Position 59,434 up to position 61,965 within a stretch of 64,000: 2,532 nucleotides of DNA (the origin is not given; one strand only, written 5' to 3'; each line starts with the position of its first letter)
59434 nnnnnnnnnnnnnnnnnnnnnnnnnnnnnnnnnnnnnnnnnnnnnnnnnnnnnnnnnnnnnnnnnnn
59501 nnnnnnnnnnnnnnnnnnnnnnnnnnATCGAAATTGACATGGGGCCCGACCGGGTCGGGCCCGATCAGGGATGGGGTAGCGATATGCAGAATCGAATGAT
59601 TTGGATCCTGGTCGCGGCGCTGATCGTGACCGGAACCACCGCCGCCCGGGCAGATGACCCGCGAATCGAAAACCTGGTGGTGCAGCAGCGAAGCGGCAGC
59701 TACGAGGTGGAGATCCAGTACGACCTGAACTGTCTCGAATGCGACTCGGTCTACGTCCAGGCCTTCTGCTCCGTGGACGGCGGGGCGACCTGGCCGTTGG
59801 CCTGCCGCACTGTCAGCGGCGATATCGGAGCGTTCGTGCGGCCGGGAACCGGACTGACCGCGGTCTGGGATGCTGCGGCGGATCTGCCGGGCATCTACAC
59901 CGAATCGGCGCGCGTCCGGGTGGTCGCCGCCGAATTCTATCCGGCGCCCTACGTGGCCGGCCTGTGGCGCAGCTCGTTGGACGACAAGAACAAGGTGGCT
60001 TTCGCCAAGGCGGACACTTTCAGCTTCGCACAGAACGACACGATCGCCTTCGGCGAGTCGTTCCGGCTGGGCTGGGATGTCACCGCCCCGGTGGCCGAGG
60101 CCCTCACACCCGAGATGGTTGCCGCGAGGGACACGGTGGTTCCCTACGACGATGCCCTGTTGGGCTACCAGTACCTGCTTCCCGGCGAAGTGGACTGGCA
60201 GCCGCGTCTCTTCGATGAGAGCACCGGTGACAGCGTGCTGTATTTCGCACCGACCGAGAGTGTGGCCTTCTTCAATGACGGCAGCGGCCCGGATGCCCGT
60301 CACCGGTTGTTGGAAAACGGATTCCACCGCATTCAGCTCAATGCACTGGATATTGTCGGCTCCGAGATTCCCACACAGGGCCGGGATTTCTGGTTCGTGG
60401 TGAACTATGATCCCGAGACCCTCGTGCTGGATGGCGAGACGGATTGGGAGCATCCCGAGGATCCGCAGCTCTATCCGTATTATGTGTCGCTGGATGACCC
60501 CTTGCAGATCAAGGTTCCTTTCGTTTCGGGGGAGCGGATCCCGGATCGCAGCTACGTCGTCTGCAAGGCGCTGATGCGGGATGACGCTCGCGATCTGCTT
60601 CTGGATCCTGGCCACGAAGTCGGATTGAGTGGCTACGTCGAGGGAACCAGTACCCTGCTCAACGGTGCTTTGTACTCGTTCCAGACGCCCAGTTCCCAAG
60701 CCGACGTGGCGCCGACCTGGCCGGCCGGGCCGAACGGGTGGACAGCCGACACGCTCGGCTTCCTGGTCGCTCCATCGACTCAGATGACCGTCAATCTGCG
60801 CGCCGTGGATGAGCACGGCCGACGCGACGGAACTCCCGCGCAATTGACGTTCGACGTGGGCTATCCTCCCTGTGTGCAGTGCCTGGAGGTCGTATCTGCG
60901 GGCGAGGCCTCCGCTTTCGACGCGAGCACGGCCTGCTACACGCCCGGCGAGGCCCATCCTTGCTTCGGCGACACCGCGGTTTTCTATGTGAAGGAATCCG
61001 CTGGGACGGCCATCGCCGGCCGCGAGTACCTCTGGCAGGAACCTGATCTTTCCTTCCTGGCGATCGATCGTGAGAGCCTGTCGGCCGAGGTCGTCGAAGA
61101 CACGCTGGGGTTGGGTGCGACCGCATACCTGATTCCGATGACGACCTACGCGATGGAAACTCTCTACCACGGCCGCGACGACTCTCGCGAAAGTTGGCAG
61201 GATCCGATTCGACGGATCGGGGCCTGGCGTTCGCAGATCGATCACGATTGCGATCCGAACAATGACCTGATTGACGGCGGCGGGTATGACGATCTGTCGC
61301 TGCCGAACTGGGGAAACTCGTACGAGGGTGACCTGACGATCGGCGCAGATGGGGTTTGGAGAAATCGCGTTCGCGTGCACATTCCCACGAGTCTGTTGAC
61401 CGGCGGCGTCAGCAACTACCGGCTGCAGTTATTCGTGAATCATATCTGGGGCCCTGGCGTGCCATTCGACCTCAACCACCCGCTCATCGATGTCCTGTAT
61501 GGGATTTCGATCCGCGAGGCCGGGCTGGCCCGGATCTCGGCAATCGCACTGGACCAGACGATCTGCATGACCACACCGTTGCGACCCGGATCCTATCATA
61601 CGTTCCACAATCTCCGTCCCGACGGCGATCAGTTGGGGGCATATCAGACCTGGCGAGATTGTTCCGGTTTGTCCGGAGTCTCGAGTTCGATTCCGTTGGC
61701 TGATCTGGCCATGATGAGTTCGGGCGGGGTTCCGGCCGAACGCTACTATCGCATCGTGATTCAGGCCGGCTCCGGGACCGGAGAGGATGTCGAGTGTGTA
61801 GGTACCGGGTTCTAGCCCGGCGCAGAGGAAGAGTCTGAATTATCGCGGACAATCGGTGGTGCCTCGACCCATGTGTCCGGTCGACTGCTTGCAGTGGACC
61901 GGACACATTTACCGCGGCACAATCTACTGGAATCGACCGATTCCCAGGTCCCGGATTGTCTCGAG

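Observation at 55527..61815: Four-gene cluster behind a consensus-like promoter: beta-helix T9SS cargo, 694-aa unknown, sorting-domain-only mini-protein, 743-aa unknown.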

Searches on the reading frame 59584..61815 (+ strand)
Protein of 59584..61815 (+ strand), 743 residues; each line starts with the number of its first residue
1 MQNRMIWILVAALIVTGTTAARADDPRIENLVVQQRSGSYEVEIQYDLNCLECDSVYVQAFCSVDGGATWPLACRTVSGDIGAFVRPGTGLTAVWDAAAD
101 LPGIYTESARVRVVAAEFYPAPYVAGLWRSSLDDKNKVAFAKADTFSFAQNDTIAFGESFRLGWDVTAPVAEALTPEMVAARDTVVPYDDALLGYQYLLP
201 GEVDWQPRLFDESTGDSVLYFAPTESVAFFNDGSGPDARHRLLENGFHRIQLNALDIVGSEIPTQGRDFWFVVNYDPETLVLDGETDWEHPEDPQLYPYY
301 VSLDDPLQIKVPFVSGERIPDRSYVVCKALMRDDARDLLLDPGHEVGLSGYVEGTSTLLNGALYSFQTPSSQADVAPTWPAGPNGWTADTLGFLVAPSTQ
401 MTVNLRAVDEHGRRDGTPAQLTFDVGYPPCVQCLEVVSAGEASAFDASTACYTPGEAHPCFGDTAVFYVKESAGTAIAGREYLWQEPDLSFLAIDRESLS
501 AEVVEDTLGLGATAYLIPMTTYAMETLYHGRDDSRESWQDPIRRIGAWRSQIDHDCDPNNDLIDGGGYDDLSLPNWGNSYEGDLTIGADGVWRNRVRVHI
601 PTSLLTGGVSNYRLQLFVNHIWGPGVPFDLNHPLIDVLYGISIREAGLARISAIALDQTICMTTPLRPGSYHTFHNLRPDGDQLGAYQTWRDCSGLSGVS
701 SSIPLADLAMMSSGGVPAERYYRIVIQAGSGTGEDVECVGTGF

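Call 5: search_protein_families(library=pfam, proteins=[window:59584-61815:+], max_evalue=0.1)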
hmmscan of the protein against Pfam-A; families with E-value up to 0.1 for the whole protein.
window:59584-61815:+ (743 aa): 0 families

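Call 6: search_protein_families(library=ncbifam, proteins=[window:59584-61815:+], max_evalue=0.1)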
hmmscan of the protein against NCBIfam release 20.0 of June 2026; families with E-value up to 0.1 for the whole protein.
window:59584-61815:+ (743 aa): 0 families

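Call 11: find_homologous_proteins(query=window:59584-61815:+)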
Query window:59584-61815:+ (743 aa): 72 proteins with E <= 0.001 among 8000 candidates.
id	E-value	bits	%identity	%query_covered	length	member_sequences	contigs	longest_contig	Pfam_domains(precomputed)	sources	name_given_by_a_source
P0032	0.0e+0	1739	100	100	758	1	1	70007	-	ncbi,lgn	-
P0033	5.5e-269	912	56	97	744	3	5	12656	-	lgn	-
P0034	2.6e-262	890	54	100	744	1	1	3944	-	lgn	-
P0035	3.7e-189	649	44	99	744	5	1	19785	-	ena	-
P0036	2.3e-185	636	43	96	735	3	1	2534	-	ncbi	-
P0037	1.6e-183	630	44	96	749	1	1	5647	-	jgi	jgi:hypothetical protein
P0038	2.6e-183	629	42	99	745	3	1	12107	-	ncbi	-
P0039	6.8e-183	628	43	98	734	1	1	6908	-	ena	-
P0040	1.1e-180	620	43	98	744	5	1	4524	-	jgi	-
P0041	7.9e-180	618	42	99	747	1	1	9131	-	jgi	-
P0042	2.5e-178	613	43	96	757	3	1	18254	-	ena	-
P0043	5.6e-178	612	42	96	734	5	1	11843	-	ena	-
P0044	7.2e-178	611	41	98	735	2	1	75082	-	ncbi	-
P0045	7.8e-177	608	43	97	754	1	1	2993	-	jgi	jgi:hypothetical protein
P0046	1.6e-176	607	42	100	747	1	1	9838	-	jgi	-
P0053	1.2e-165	571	41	98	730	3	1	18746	-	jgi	-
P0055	1.7e-164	567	42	98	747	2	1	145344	-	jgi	jgi:hypothetical protein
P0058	2.2e-160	553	41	99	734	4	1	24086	-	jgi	jgi:hypothetical protein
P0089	3.1e-128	447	40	79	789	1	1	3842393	-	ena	-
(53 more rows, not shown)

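Call 15: find_encoding_contigs(protein=P0089, flank=8000, max_places=2)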
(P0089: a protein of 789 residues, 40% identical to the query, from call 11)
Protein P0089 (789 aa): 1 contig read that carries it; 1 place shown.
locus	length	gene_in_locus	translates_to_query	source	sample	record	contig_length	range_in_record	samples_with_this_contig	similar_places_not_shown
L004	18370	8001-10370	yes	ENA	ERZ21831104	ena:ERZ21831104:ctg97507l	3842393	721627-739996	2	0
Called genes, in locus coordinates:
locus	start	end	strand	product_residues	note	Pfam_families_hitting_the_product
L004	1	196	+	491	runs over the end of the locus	PF03448:MgtE_N, PF00571:CBS, PF01769:MgtE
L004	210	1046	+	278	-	PF11967:RecO_N, PF02565:RecO_C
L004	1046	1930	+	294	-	PF02091:tRNA-synt_2e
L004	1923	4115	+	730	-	PF02092:tRNA_synt_2f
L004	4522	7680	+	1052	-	PF13860:FlgD_ig, PF18962:Por_Secre_tail (weak)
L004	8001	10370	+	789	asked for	-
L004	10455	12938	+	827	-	-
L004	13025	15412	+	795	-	PF15902:Sortilin-Vps10 (faint)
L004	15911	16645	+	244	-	-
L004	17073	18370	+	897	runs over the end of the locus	PF01326:PPDK_N, PF00391:PEP-utilizers, PF02896:PEP-utilizers_C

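Call 27: search_protein_families(library=pfam, proteins=[L004:4522-7680:+, L004:13025-15412:+, L004:15911-16645:+], max_evalue=0.05)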
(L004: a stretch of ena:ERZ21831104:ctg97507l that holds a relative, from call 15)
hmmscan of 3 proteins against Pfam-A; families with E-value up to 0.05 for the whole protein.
L004:4522-7680:+ (1052 aa): 3 families
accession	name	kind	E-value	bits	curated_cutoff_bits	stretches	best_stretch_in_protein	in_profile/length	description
PF13860.13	FlgD_ig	-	1.3e-10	41.5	27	1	979-1034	14-70/79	FlgD Ig-like domain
PF18962.6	Por_Secre_tail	-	1.3e-06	29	27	1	968-1048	1-73/75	Secretion system C-terminal sorting domain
PF13585.12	CHU_C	-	0.02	15.5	27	0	974-1035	15-68/86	CHU_C Type IX secretion signal domain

L004:13025-15412:+ (795 aa): 3 families
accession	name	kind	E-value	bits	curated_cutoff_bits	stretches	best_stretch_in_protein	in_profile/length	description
PF15902.12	Sortilin-Vps10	-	1.5e-10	41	33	2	412-486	3-76/446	Sortilin, neurotensin receptor 3,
PF02012.26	BNR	-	2.9e-05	23.8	27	0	464-472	3-11/12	BNR/Asp-box repeat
PF14870.12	PSII_BNR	-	0.0001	22.1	27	0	409-477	37-100/303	Photosynthesis system II assembly factor YCF48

L004:15911-16645:+ (244 aa): 0 families

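Call 30: search_solved_structures(query=A2, max_evalue=1)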
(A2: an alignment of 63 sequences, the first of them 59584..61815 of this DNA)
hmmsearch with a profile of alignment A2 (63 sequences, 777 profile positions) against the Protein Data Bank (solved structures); distinct sequences matched with E-value up to 1: 4.
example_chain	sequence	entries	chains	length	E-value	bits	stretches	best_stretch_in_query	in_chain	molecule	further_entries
2kin_B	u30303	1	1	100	0.16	13.3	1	230-266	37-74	KINESIN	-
3kin_B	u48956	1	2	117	0.19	13.1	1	230-266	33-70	KINESIN HEAVY CHAIN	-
5hny_K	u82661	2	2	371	0.77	11.1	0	230-265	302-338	Protein claret segregational, Kinesin-1/Kinesin-14, Protein claret segregational | Protein claret segregational,Protein claret segregational,Plus-end directed k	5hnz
3wrd_A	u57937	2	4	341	0.93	10.8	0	230-266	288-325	Kinesin heavy chain isoform 5C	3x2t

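Call 39: search_protein_families(library=ncbifam, proteins=[L004:4522-7680:+, L004:13025-15412:+, L004:8001-10370:+, L004:10455-12938:+], max_evalue=0.05)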
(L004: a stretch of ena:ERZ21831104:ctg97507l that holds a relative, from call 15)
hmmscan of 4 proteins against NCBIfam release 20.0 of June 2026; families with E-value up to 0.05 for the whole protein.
L004:4522-7680:+ (1052 aa): 11 families
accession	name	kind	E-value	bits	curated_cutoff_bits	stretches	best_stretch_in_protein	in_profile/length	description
NF033707.1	T9SS_sortase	equivalog_domain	7.9e-08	30.4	420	1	964-1037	997-1075/1095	type IX secretion system sortase PorU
NF052228.1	T9SS_PorZ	equivalog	2.2e-07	29.7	260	1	965-1051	672-756/757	type IX secretion system anionic LPS delivery protein PorZ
NF005176.1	PRK06655.1-1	equivalog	2.8e-07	30.6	230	1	983-1040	93-150/197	flagellar hook assembly protein FlgD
TIGR04183.1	Por_Secre_tail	domain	8.9e-07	28.8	23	1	968-1048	1-69/72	T9SS type A sorting domain-containing protein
NF052323.1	T9SSA_dep_M6i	equivalog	5.6e-06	24.6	600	1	966-1040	958-1029/1043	T9SS-dependent M6-like inactivated metalloprotease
NF009277.0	PRK12634.1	equivalog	0.0002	21.6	333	1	982-1037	117-172/221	flagellar basal body rod modification protein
NF009452.0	PRK12812.1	equivalog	0.0002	20.7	258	1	987-1037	152-204/289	flagellar basal body rod modification protein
NF009276.0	PRK12633.1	equivalog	0.00062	19.6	383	1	985-1036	127-178/234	flagellar basal body rod modification protein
NF038113.1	T9SSA_dep_M36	equivalog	0.0019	16.4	885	1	965-1047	792-865/869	T9SS-dependent M36 family metallopeptidase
NF009453.0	PRK12813.1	equivalog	0.0046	16.5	264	1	984-1034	121-168/223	flagellar basal body rod modification protein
NF004496.1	PRK05842.1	equivalog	0.013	14.7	250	1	986-1036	165-217/271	flagellar hook assembly protein FlgD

L004:13025-15412:+ (795 aa): 4 families
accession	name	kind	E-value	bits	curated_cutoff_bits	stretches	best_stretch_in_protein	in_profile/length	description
NF045728.1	glycosyl_F510_1955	equivalog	4.1e-17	62.3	175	3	173-264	92-176/246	F510_1955 family glycosylhydrolase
NF052228.1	T9SS_PorZ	equivalog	6.4e-09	34.8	260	1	695-776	665-737/757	type IX secretion system anionic LPS delivery protein PorZ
TIGR04183.1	Por_Secre_tail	domain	0.0047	16.9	23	1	705-783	1-62/72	T9SS type A sorting domain-containing protein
NF033707.1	T9SS_sortase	equivalog_domain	0.049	11.2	420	0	683-780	977-1076/1095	type IX secretion system sortase PorU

L004:8001-10370:+ (789 aa): 0 families

L004:10455-12938:+ (827 aa): 0 families

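Call 45: predict_structure(alignment_id=A2)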
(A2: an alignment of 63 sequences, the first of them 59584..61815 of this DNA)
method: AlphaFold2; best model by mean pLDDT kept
length: 743 residues; sequences in the alignment: 63
mean_pLDDT: 89.4   pTM: 0.74
mean pLDDT of the five models: 89.4, 88.8, 88.3, 88.2, 88.2
residues with pLDDT >= 90: 468; 70-90: 230; 50-70: 32; < 50: 13
segments of 3 or more residues with pLDDT < 50: 135-146
pLDDT, mean of each block of 10 residues (from residue 1): 72 65 76 91 94 89 77 86 92 93 82 85 88 57 51 82 90 81 87 94 92 90 92 91 90 92 93 89 97 97 90 98 96 89 92 97 95 93 94 96 96 89 98 95 93 95 95 90 93 97 95 97 97 90 93 93 85 86 85 95 94 95 90 95 96 96 89 88 76 87 95 97 90 83 64
secondary structure, 60 per line:
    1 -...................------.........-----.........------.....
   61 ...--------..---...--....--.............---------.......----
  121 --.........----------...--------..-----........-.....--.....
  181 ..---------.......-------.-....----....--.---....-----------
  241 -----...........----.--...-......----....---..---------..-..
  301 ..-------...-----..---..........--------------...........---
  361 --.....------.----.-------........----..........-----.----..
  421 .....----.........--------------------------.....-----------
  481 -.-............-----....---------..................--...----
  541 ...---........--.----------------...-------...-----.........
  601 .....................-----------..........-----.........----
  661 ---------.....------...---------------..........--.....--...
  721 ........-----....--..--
elements in order (helices of 4 or more, strands of 3 or more residues): H2-20 E27-35 E41-49 E56-63 E77-79 E82-85 E88-96 H97-100 E110-116 E123-131 E160-167 H169-173 H176-182 E192-198 E208-211 E216-219 E226-229 E246-256 E268-273 E278-281 E299-302 E310-312 E323-332 E347-357 E363-367 E387-394 E399-408 E419-425 E430-438 E465-469 E484-495 E501-504 E514-531 E547-554 E574-576 E584-586 E592-601 H602-621 H633-642 E648-656 E670-674 E699-704 H705-708 H712-715 E718-728 E734-737

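Call 65: find_encoding_contigs(protein=P0055, flank=8000, max_places=1)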
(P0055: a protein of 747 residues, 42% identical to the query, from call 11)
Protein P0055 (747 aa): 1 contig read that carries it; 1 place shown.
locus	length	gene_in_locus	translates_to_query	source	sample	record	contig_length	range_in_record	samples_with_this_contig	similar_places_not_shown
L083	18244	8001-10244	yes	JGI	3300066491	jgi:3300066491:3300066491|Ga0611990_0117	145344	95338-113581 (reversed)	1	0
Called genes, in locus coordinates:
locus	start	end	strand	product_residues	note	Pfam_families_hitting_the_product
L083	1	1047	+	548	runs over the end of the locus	PF01293:PEPCK_ATP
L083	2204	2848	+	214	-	-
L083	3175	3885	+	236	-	PF05719:GPP34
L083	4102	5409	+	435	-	PF13229:Beta_helix (weak), PF18962:Por_Secre_tail (faint), PF13860:FlgD_ig (weak)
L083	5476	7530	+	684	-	-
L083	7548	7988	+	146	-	PF18962:Por_Secre_tail (weak), PF13860:FlgD_ig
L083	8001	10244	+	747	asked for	-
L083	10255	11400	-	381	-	PF01035:DNA_binding_1, PF00730:HhH-GPD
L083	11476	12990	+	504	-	-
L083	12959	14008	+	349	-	-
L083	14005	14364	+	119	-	PF02635:DsrE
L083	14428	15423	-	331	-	PF26233:NicX, PF02073:Peptidase_M29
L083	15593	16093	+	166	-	PF13453:Zn_ribbon_TFIIB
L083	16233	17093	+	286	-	PF02811:PHP (weak)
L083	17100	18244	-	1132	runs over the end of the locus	PF00989:PAS (weak), PF08448:PAS_4, PF13426:PAS_9, PF01590:GAF (weak), PF00512:HisKA, PF02518:HATPase_c, PF23198:PDE8A_N (faint), PF00072:Response_reg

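Call 66: find_encoding_contigs(protein=P0044, flank=8000, max_places=1)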
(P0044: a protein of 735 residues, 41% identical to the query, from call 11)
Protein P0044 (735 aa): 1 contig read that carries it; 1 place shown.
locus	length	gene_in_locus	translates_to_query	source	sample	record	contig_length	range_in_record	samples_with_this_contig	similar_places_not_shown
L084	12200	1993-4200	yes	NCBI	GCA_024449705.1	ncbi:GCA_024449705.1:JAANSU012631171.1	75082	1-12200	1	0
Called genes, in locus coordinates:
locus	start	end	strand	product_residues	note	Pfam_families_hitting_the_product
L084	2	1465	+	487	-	?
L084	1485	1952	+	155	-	PF18962:Por_Secre_tail (weak), PF13860:FlgD_ig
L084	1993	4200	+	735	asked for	-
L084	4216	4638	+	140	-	PF00892:EamA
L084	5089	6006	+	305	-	-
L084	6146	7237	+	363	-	-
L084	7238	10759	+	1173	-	PF03160:Calx-beta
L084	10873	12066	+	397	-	PF13458:Peripla_BP_6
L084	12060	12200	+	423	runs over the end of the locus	PF13433:Peripla_BP_5, PF13458:Peripla_BP_6, PF01094:ANF_receptor (weak)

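Call 67: find_encoding_contigs(protein=P0058, flank=8000, max_places=1)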
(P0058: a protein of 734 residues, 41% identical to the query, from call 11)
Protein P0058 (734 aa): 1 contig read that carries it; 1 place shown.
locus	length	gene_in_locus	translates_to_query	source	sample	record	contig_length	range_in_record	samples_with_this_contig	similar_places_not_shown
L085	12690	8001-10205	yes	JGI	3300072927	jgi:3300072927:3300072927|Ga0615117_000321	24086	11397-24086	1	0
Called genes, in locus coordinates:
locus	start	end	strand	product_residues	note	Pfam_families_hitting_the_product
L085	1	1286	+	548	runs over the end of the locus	PF01293:PEPCK_ATP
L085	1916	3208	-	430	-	PF01844:HNH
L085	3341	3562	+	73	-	PF05719:GPP34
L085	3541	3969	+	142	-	PF05719:GPP34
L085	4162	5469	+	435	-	PF13229:Beta_helix (weak), PF02415:Chlam_PMP (faint), PF18962:Por_Secre_tail (faint), PF13860:FlgD_ig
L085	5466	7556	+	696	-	-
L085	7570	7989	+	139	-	PF18962:Por_Secre_tail (weak), PF13860:FlgD_ig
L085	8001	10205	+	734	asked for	-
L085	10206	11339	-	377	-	PF01035:DNA_binding_1, PF00730:HhH-GPD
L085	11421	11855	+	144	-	PF00583:Acetyltransf_1, PF13673:Acetyltransf_10, PF13508:Acetyltransf_7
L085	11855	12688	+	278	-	?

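Call 78: search_solved_structures(query=A3, max_evalue=1)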
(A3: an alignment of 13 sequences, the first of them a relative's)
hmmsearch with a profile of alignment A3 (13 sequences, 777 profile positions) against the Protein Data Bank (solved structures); distinct sequences matched with E-value up to 1: 43.
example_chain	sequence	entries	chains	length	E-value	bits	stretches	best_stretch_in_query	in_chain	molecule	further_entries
2ebs_A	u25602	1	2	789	1.3e-21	79.4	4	321-471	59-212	Oligoxyloglucan reducing end-specific cellobiohydrolase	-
1sqj_A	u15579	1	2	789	1.3e-21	79.4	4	321-471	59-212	oligoxyloglucan reducing-end-specific cellobiohydrolase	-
3b7f_A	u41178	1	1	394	6.5e-19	70.5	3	322-441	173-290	Glycosyl hydrolase, BNR repeat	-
2cn2_A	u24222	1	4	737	9.1e-19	70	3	326-470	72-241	BETA-1,4-XYLOGLUCAN HYDROLASE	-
2cn3_A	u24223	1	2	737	1.1e-18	69.8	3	326-470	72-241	BETA-1,4-XYLOGLUCAN HYDROLASE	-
6p2m_A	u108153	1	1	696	5.7e-17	64.1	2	349-476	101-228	Type 3a cellulose-binding domain protein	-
7kn8_A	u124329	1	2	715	7e-14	53.9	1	350-477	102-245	Cellulase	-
4lgn_A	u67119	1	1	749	5.6e-13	50.9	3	328-499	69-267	Cellulose-binding, family II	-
3a0f_A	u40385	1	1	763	1.5e-12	49.5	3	295-471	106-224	Xyloglucanase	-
5jwz_A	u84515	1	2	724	2.3e-11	45.6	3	329-501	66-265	Cellulose-binding family II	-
6p2o_A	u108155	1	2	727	1.1e-10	43.3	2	350-498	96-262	Xyloglucanase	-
5m11_A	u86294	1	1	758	1.1e-09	40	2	647-764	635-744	Immunoreactive 84kD antigen PG93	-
6fhp_A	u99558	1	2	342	4.6e-08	34.6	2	328-416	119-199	Dispase autolysis-inducing protein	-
5fzp_A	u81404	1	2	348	6.7e-08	34.1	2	328-416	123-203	DISPASE AUTOLYSIS-INDUCING PROTEIN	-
8am5_S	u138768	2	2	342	8.1e-05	23.9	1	210-466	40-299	Photosystem II assembly lipoprotein Ycf48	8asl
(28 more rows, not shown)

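Call 79: search_solved_structures(query=A4, max_evalue=1)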
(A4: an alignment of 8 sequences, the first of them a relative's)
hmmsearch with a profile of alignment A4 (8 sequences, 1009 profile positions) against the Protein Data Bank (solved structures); distinct sequences matched with E-value up to 1: 5.
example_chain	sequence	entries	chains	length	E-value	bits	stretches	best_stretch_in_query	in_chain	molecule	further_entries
3osv_A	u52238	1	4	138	0.0057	17.7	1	943-998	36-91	Flagellar basal-body rod modification protein FlgD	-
4zzf_A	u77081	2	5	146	0.017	16.1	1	946-996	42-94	Flagellar basal body rod modification protein | Basal-body rod modification protein FlgD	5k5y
4zzk_A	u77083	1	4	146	0.017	16.1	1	946-996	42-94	Basal-body rod modification protein FlgD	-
7eh9_A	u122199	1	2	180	0.078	13.9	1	944-995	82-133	Basal-body rod modification protein FlgD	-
7bhq_A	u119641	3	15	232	0.12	13.3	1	944-995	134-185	Basal-body rod modification protein FlgD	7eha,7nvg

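Call 87: find_encoding_contigs(protein=P0042, flank=7000, max_places=1)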
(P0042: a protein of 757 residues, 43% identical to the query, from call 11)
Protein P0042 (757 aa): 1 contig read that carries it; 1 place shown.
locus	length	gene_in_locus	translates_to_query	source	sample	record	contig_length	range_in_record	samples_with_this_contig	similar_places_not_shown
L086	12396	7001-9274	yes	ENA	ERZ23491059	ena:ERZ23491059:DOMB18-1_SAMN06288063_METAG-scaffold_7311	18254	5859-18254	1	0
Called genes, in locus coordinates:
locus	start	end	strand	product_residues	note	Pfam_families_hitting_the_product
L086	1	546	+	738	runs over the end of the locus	-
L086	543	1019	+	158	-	PF00383:dCMP_cyt_deam_1, PF14437:MafB19-deam, PF14439:Bd3614-deam (faint)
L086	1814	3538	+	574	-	PF05496:RuvB_N (weak), PF13177:DNA_pol3_delta2, PF13401:AAA_22 (weak), PF00004:AAA, PF07728:AAA_5 (weak), PF22608:DNAX_ATPase_lid, PF12169:DNA_pol3_gamma3, PF20964:DnaX_C (weak), +2 more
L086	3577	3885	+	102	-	PF02575:YbaB_DNA_bd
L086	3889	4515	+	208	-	PF21176:RecR_HhH, PF02132:RecR_ZnF (weak), PF01751:Toprim (weak), PF13662:Toprim_4, PF21175:RecR_C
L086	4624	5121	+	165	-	PF03259:Robl_LC7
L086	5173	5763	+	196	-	PF00025:Arf (weak), PF04670:Gtr1_RagA (weak)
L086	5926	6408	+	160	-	PF04608:PgpA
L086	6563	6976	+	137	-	PF13860:FlgD_ig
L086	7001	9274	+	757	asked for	-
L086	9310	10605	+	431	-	PF00994:MoCF_biosynth, PF02464:CinA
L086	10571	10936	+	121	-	PF01814:Hemerythrin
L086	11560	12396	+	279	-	?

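Call 88: find_encoding_contigs(protein=P0053, flank=7000, max_places=1)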
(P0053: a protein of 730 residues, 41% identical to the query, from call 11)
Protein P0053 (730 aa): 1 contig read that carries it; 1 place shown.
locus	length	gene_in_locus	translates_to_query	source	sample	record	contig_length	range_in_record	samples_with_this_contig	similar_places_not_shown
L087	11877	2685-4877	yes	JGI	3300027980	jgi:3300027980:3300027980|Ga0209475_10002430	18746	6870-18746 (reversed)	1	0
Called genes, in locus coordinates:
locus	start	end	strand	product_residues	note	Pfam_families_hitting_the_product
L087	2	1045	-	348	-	?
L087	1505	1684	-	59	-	-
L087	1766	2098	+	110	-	PF12728:HTH_17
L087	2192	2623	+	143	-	PF13860:FlgD_ig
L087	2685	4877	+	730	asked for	-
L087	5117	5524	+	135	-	-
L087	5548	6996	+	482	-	-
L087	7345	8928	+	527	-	PF00884:Sulfatase, PF16347:SGSH_C (faint), PF14707:Sulfatase_C (weak)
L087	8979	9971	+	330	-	PF00702:Hydrolase, PF12710:HAD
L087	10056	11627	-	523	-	-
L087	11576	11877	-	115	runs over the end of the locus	-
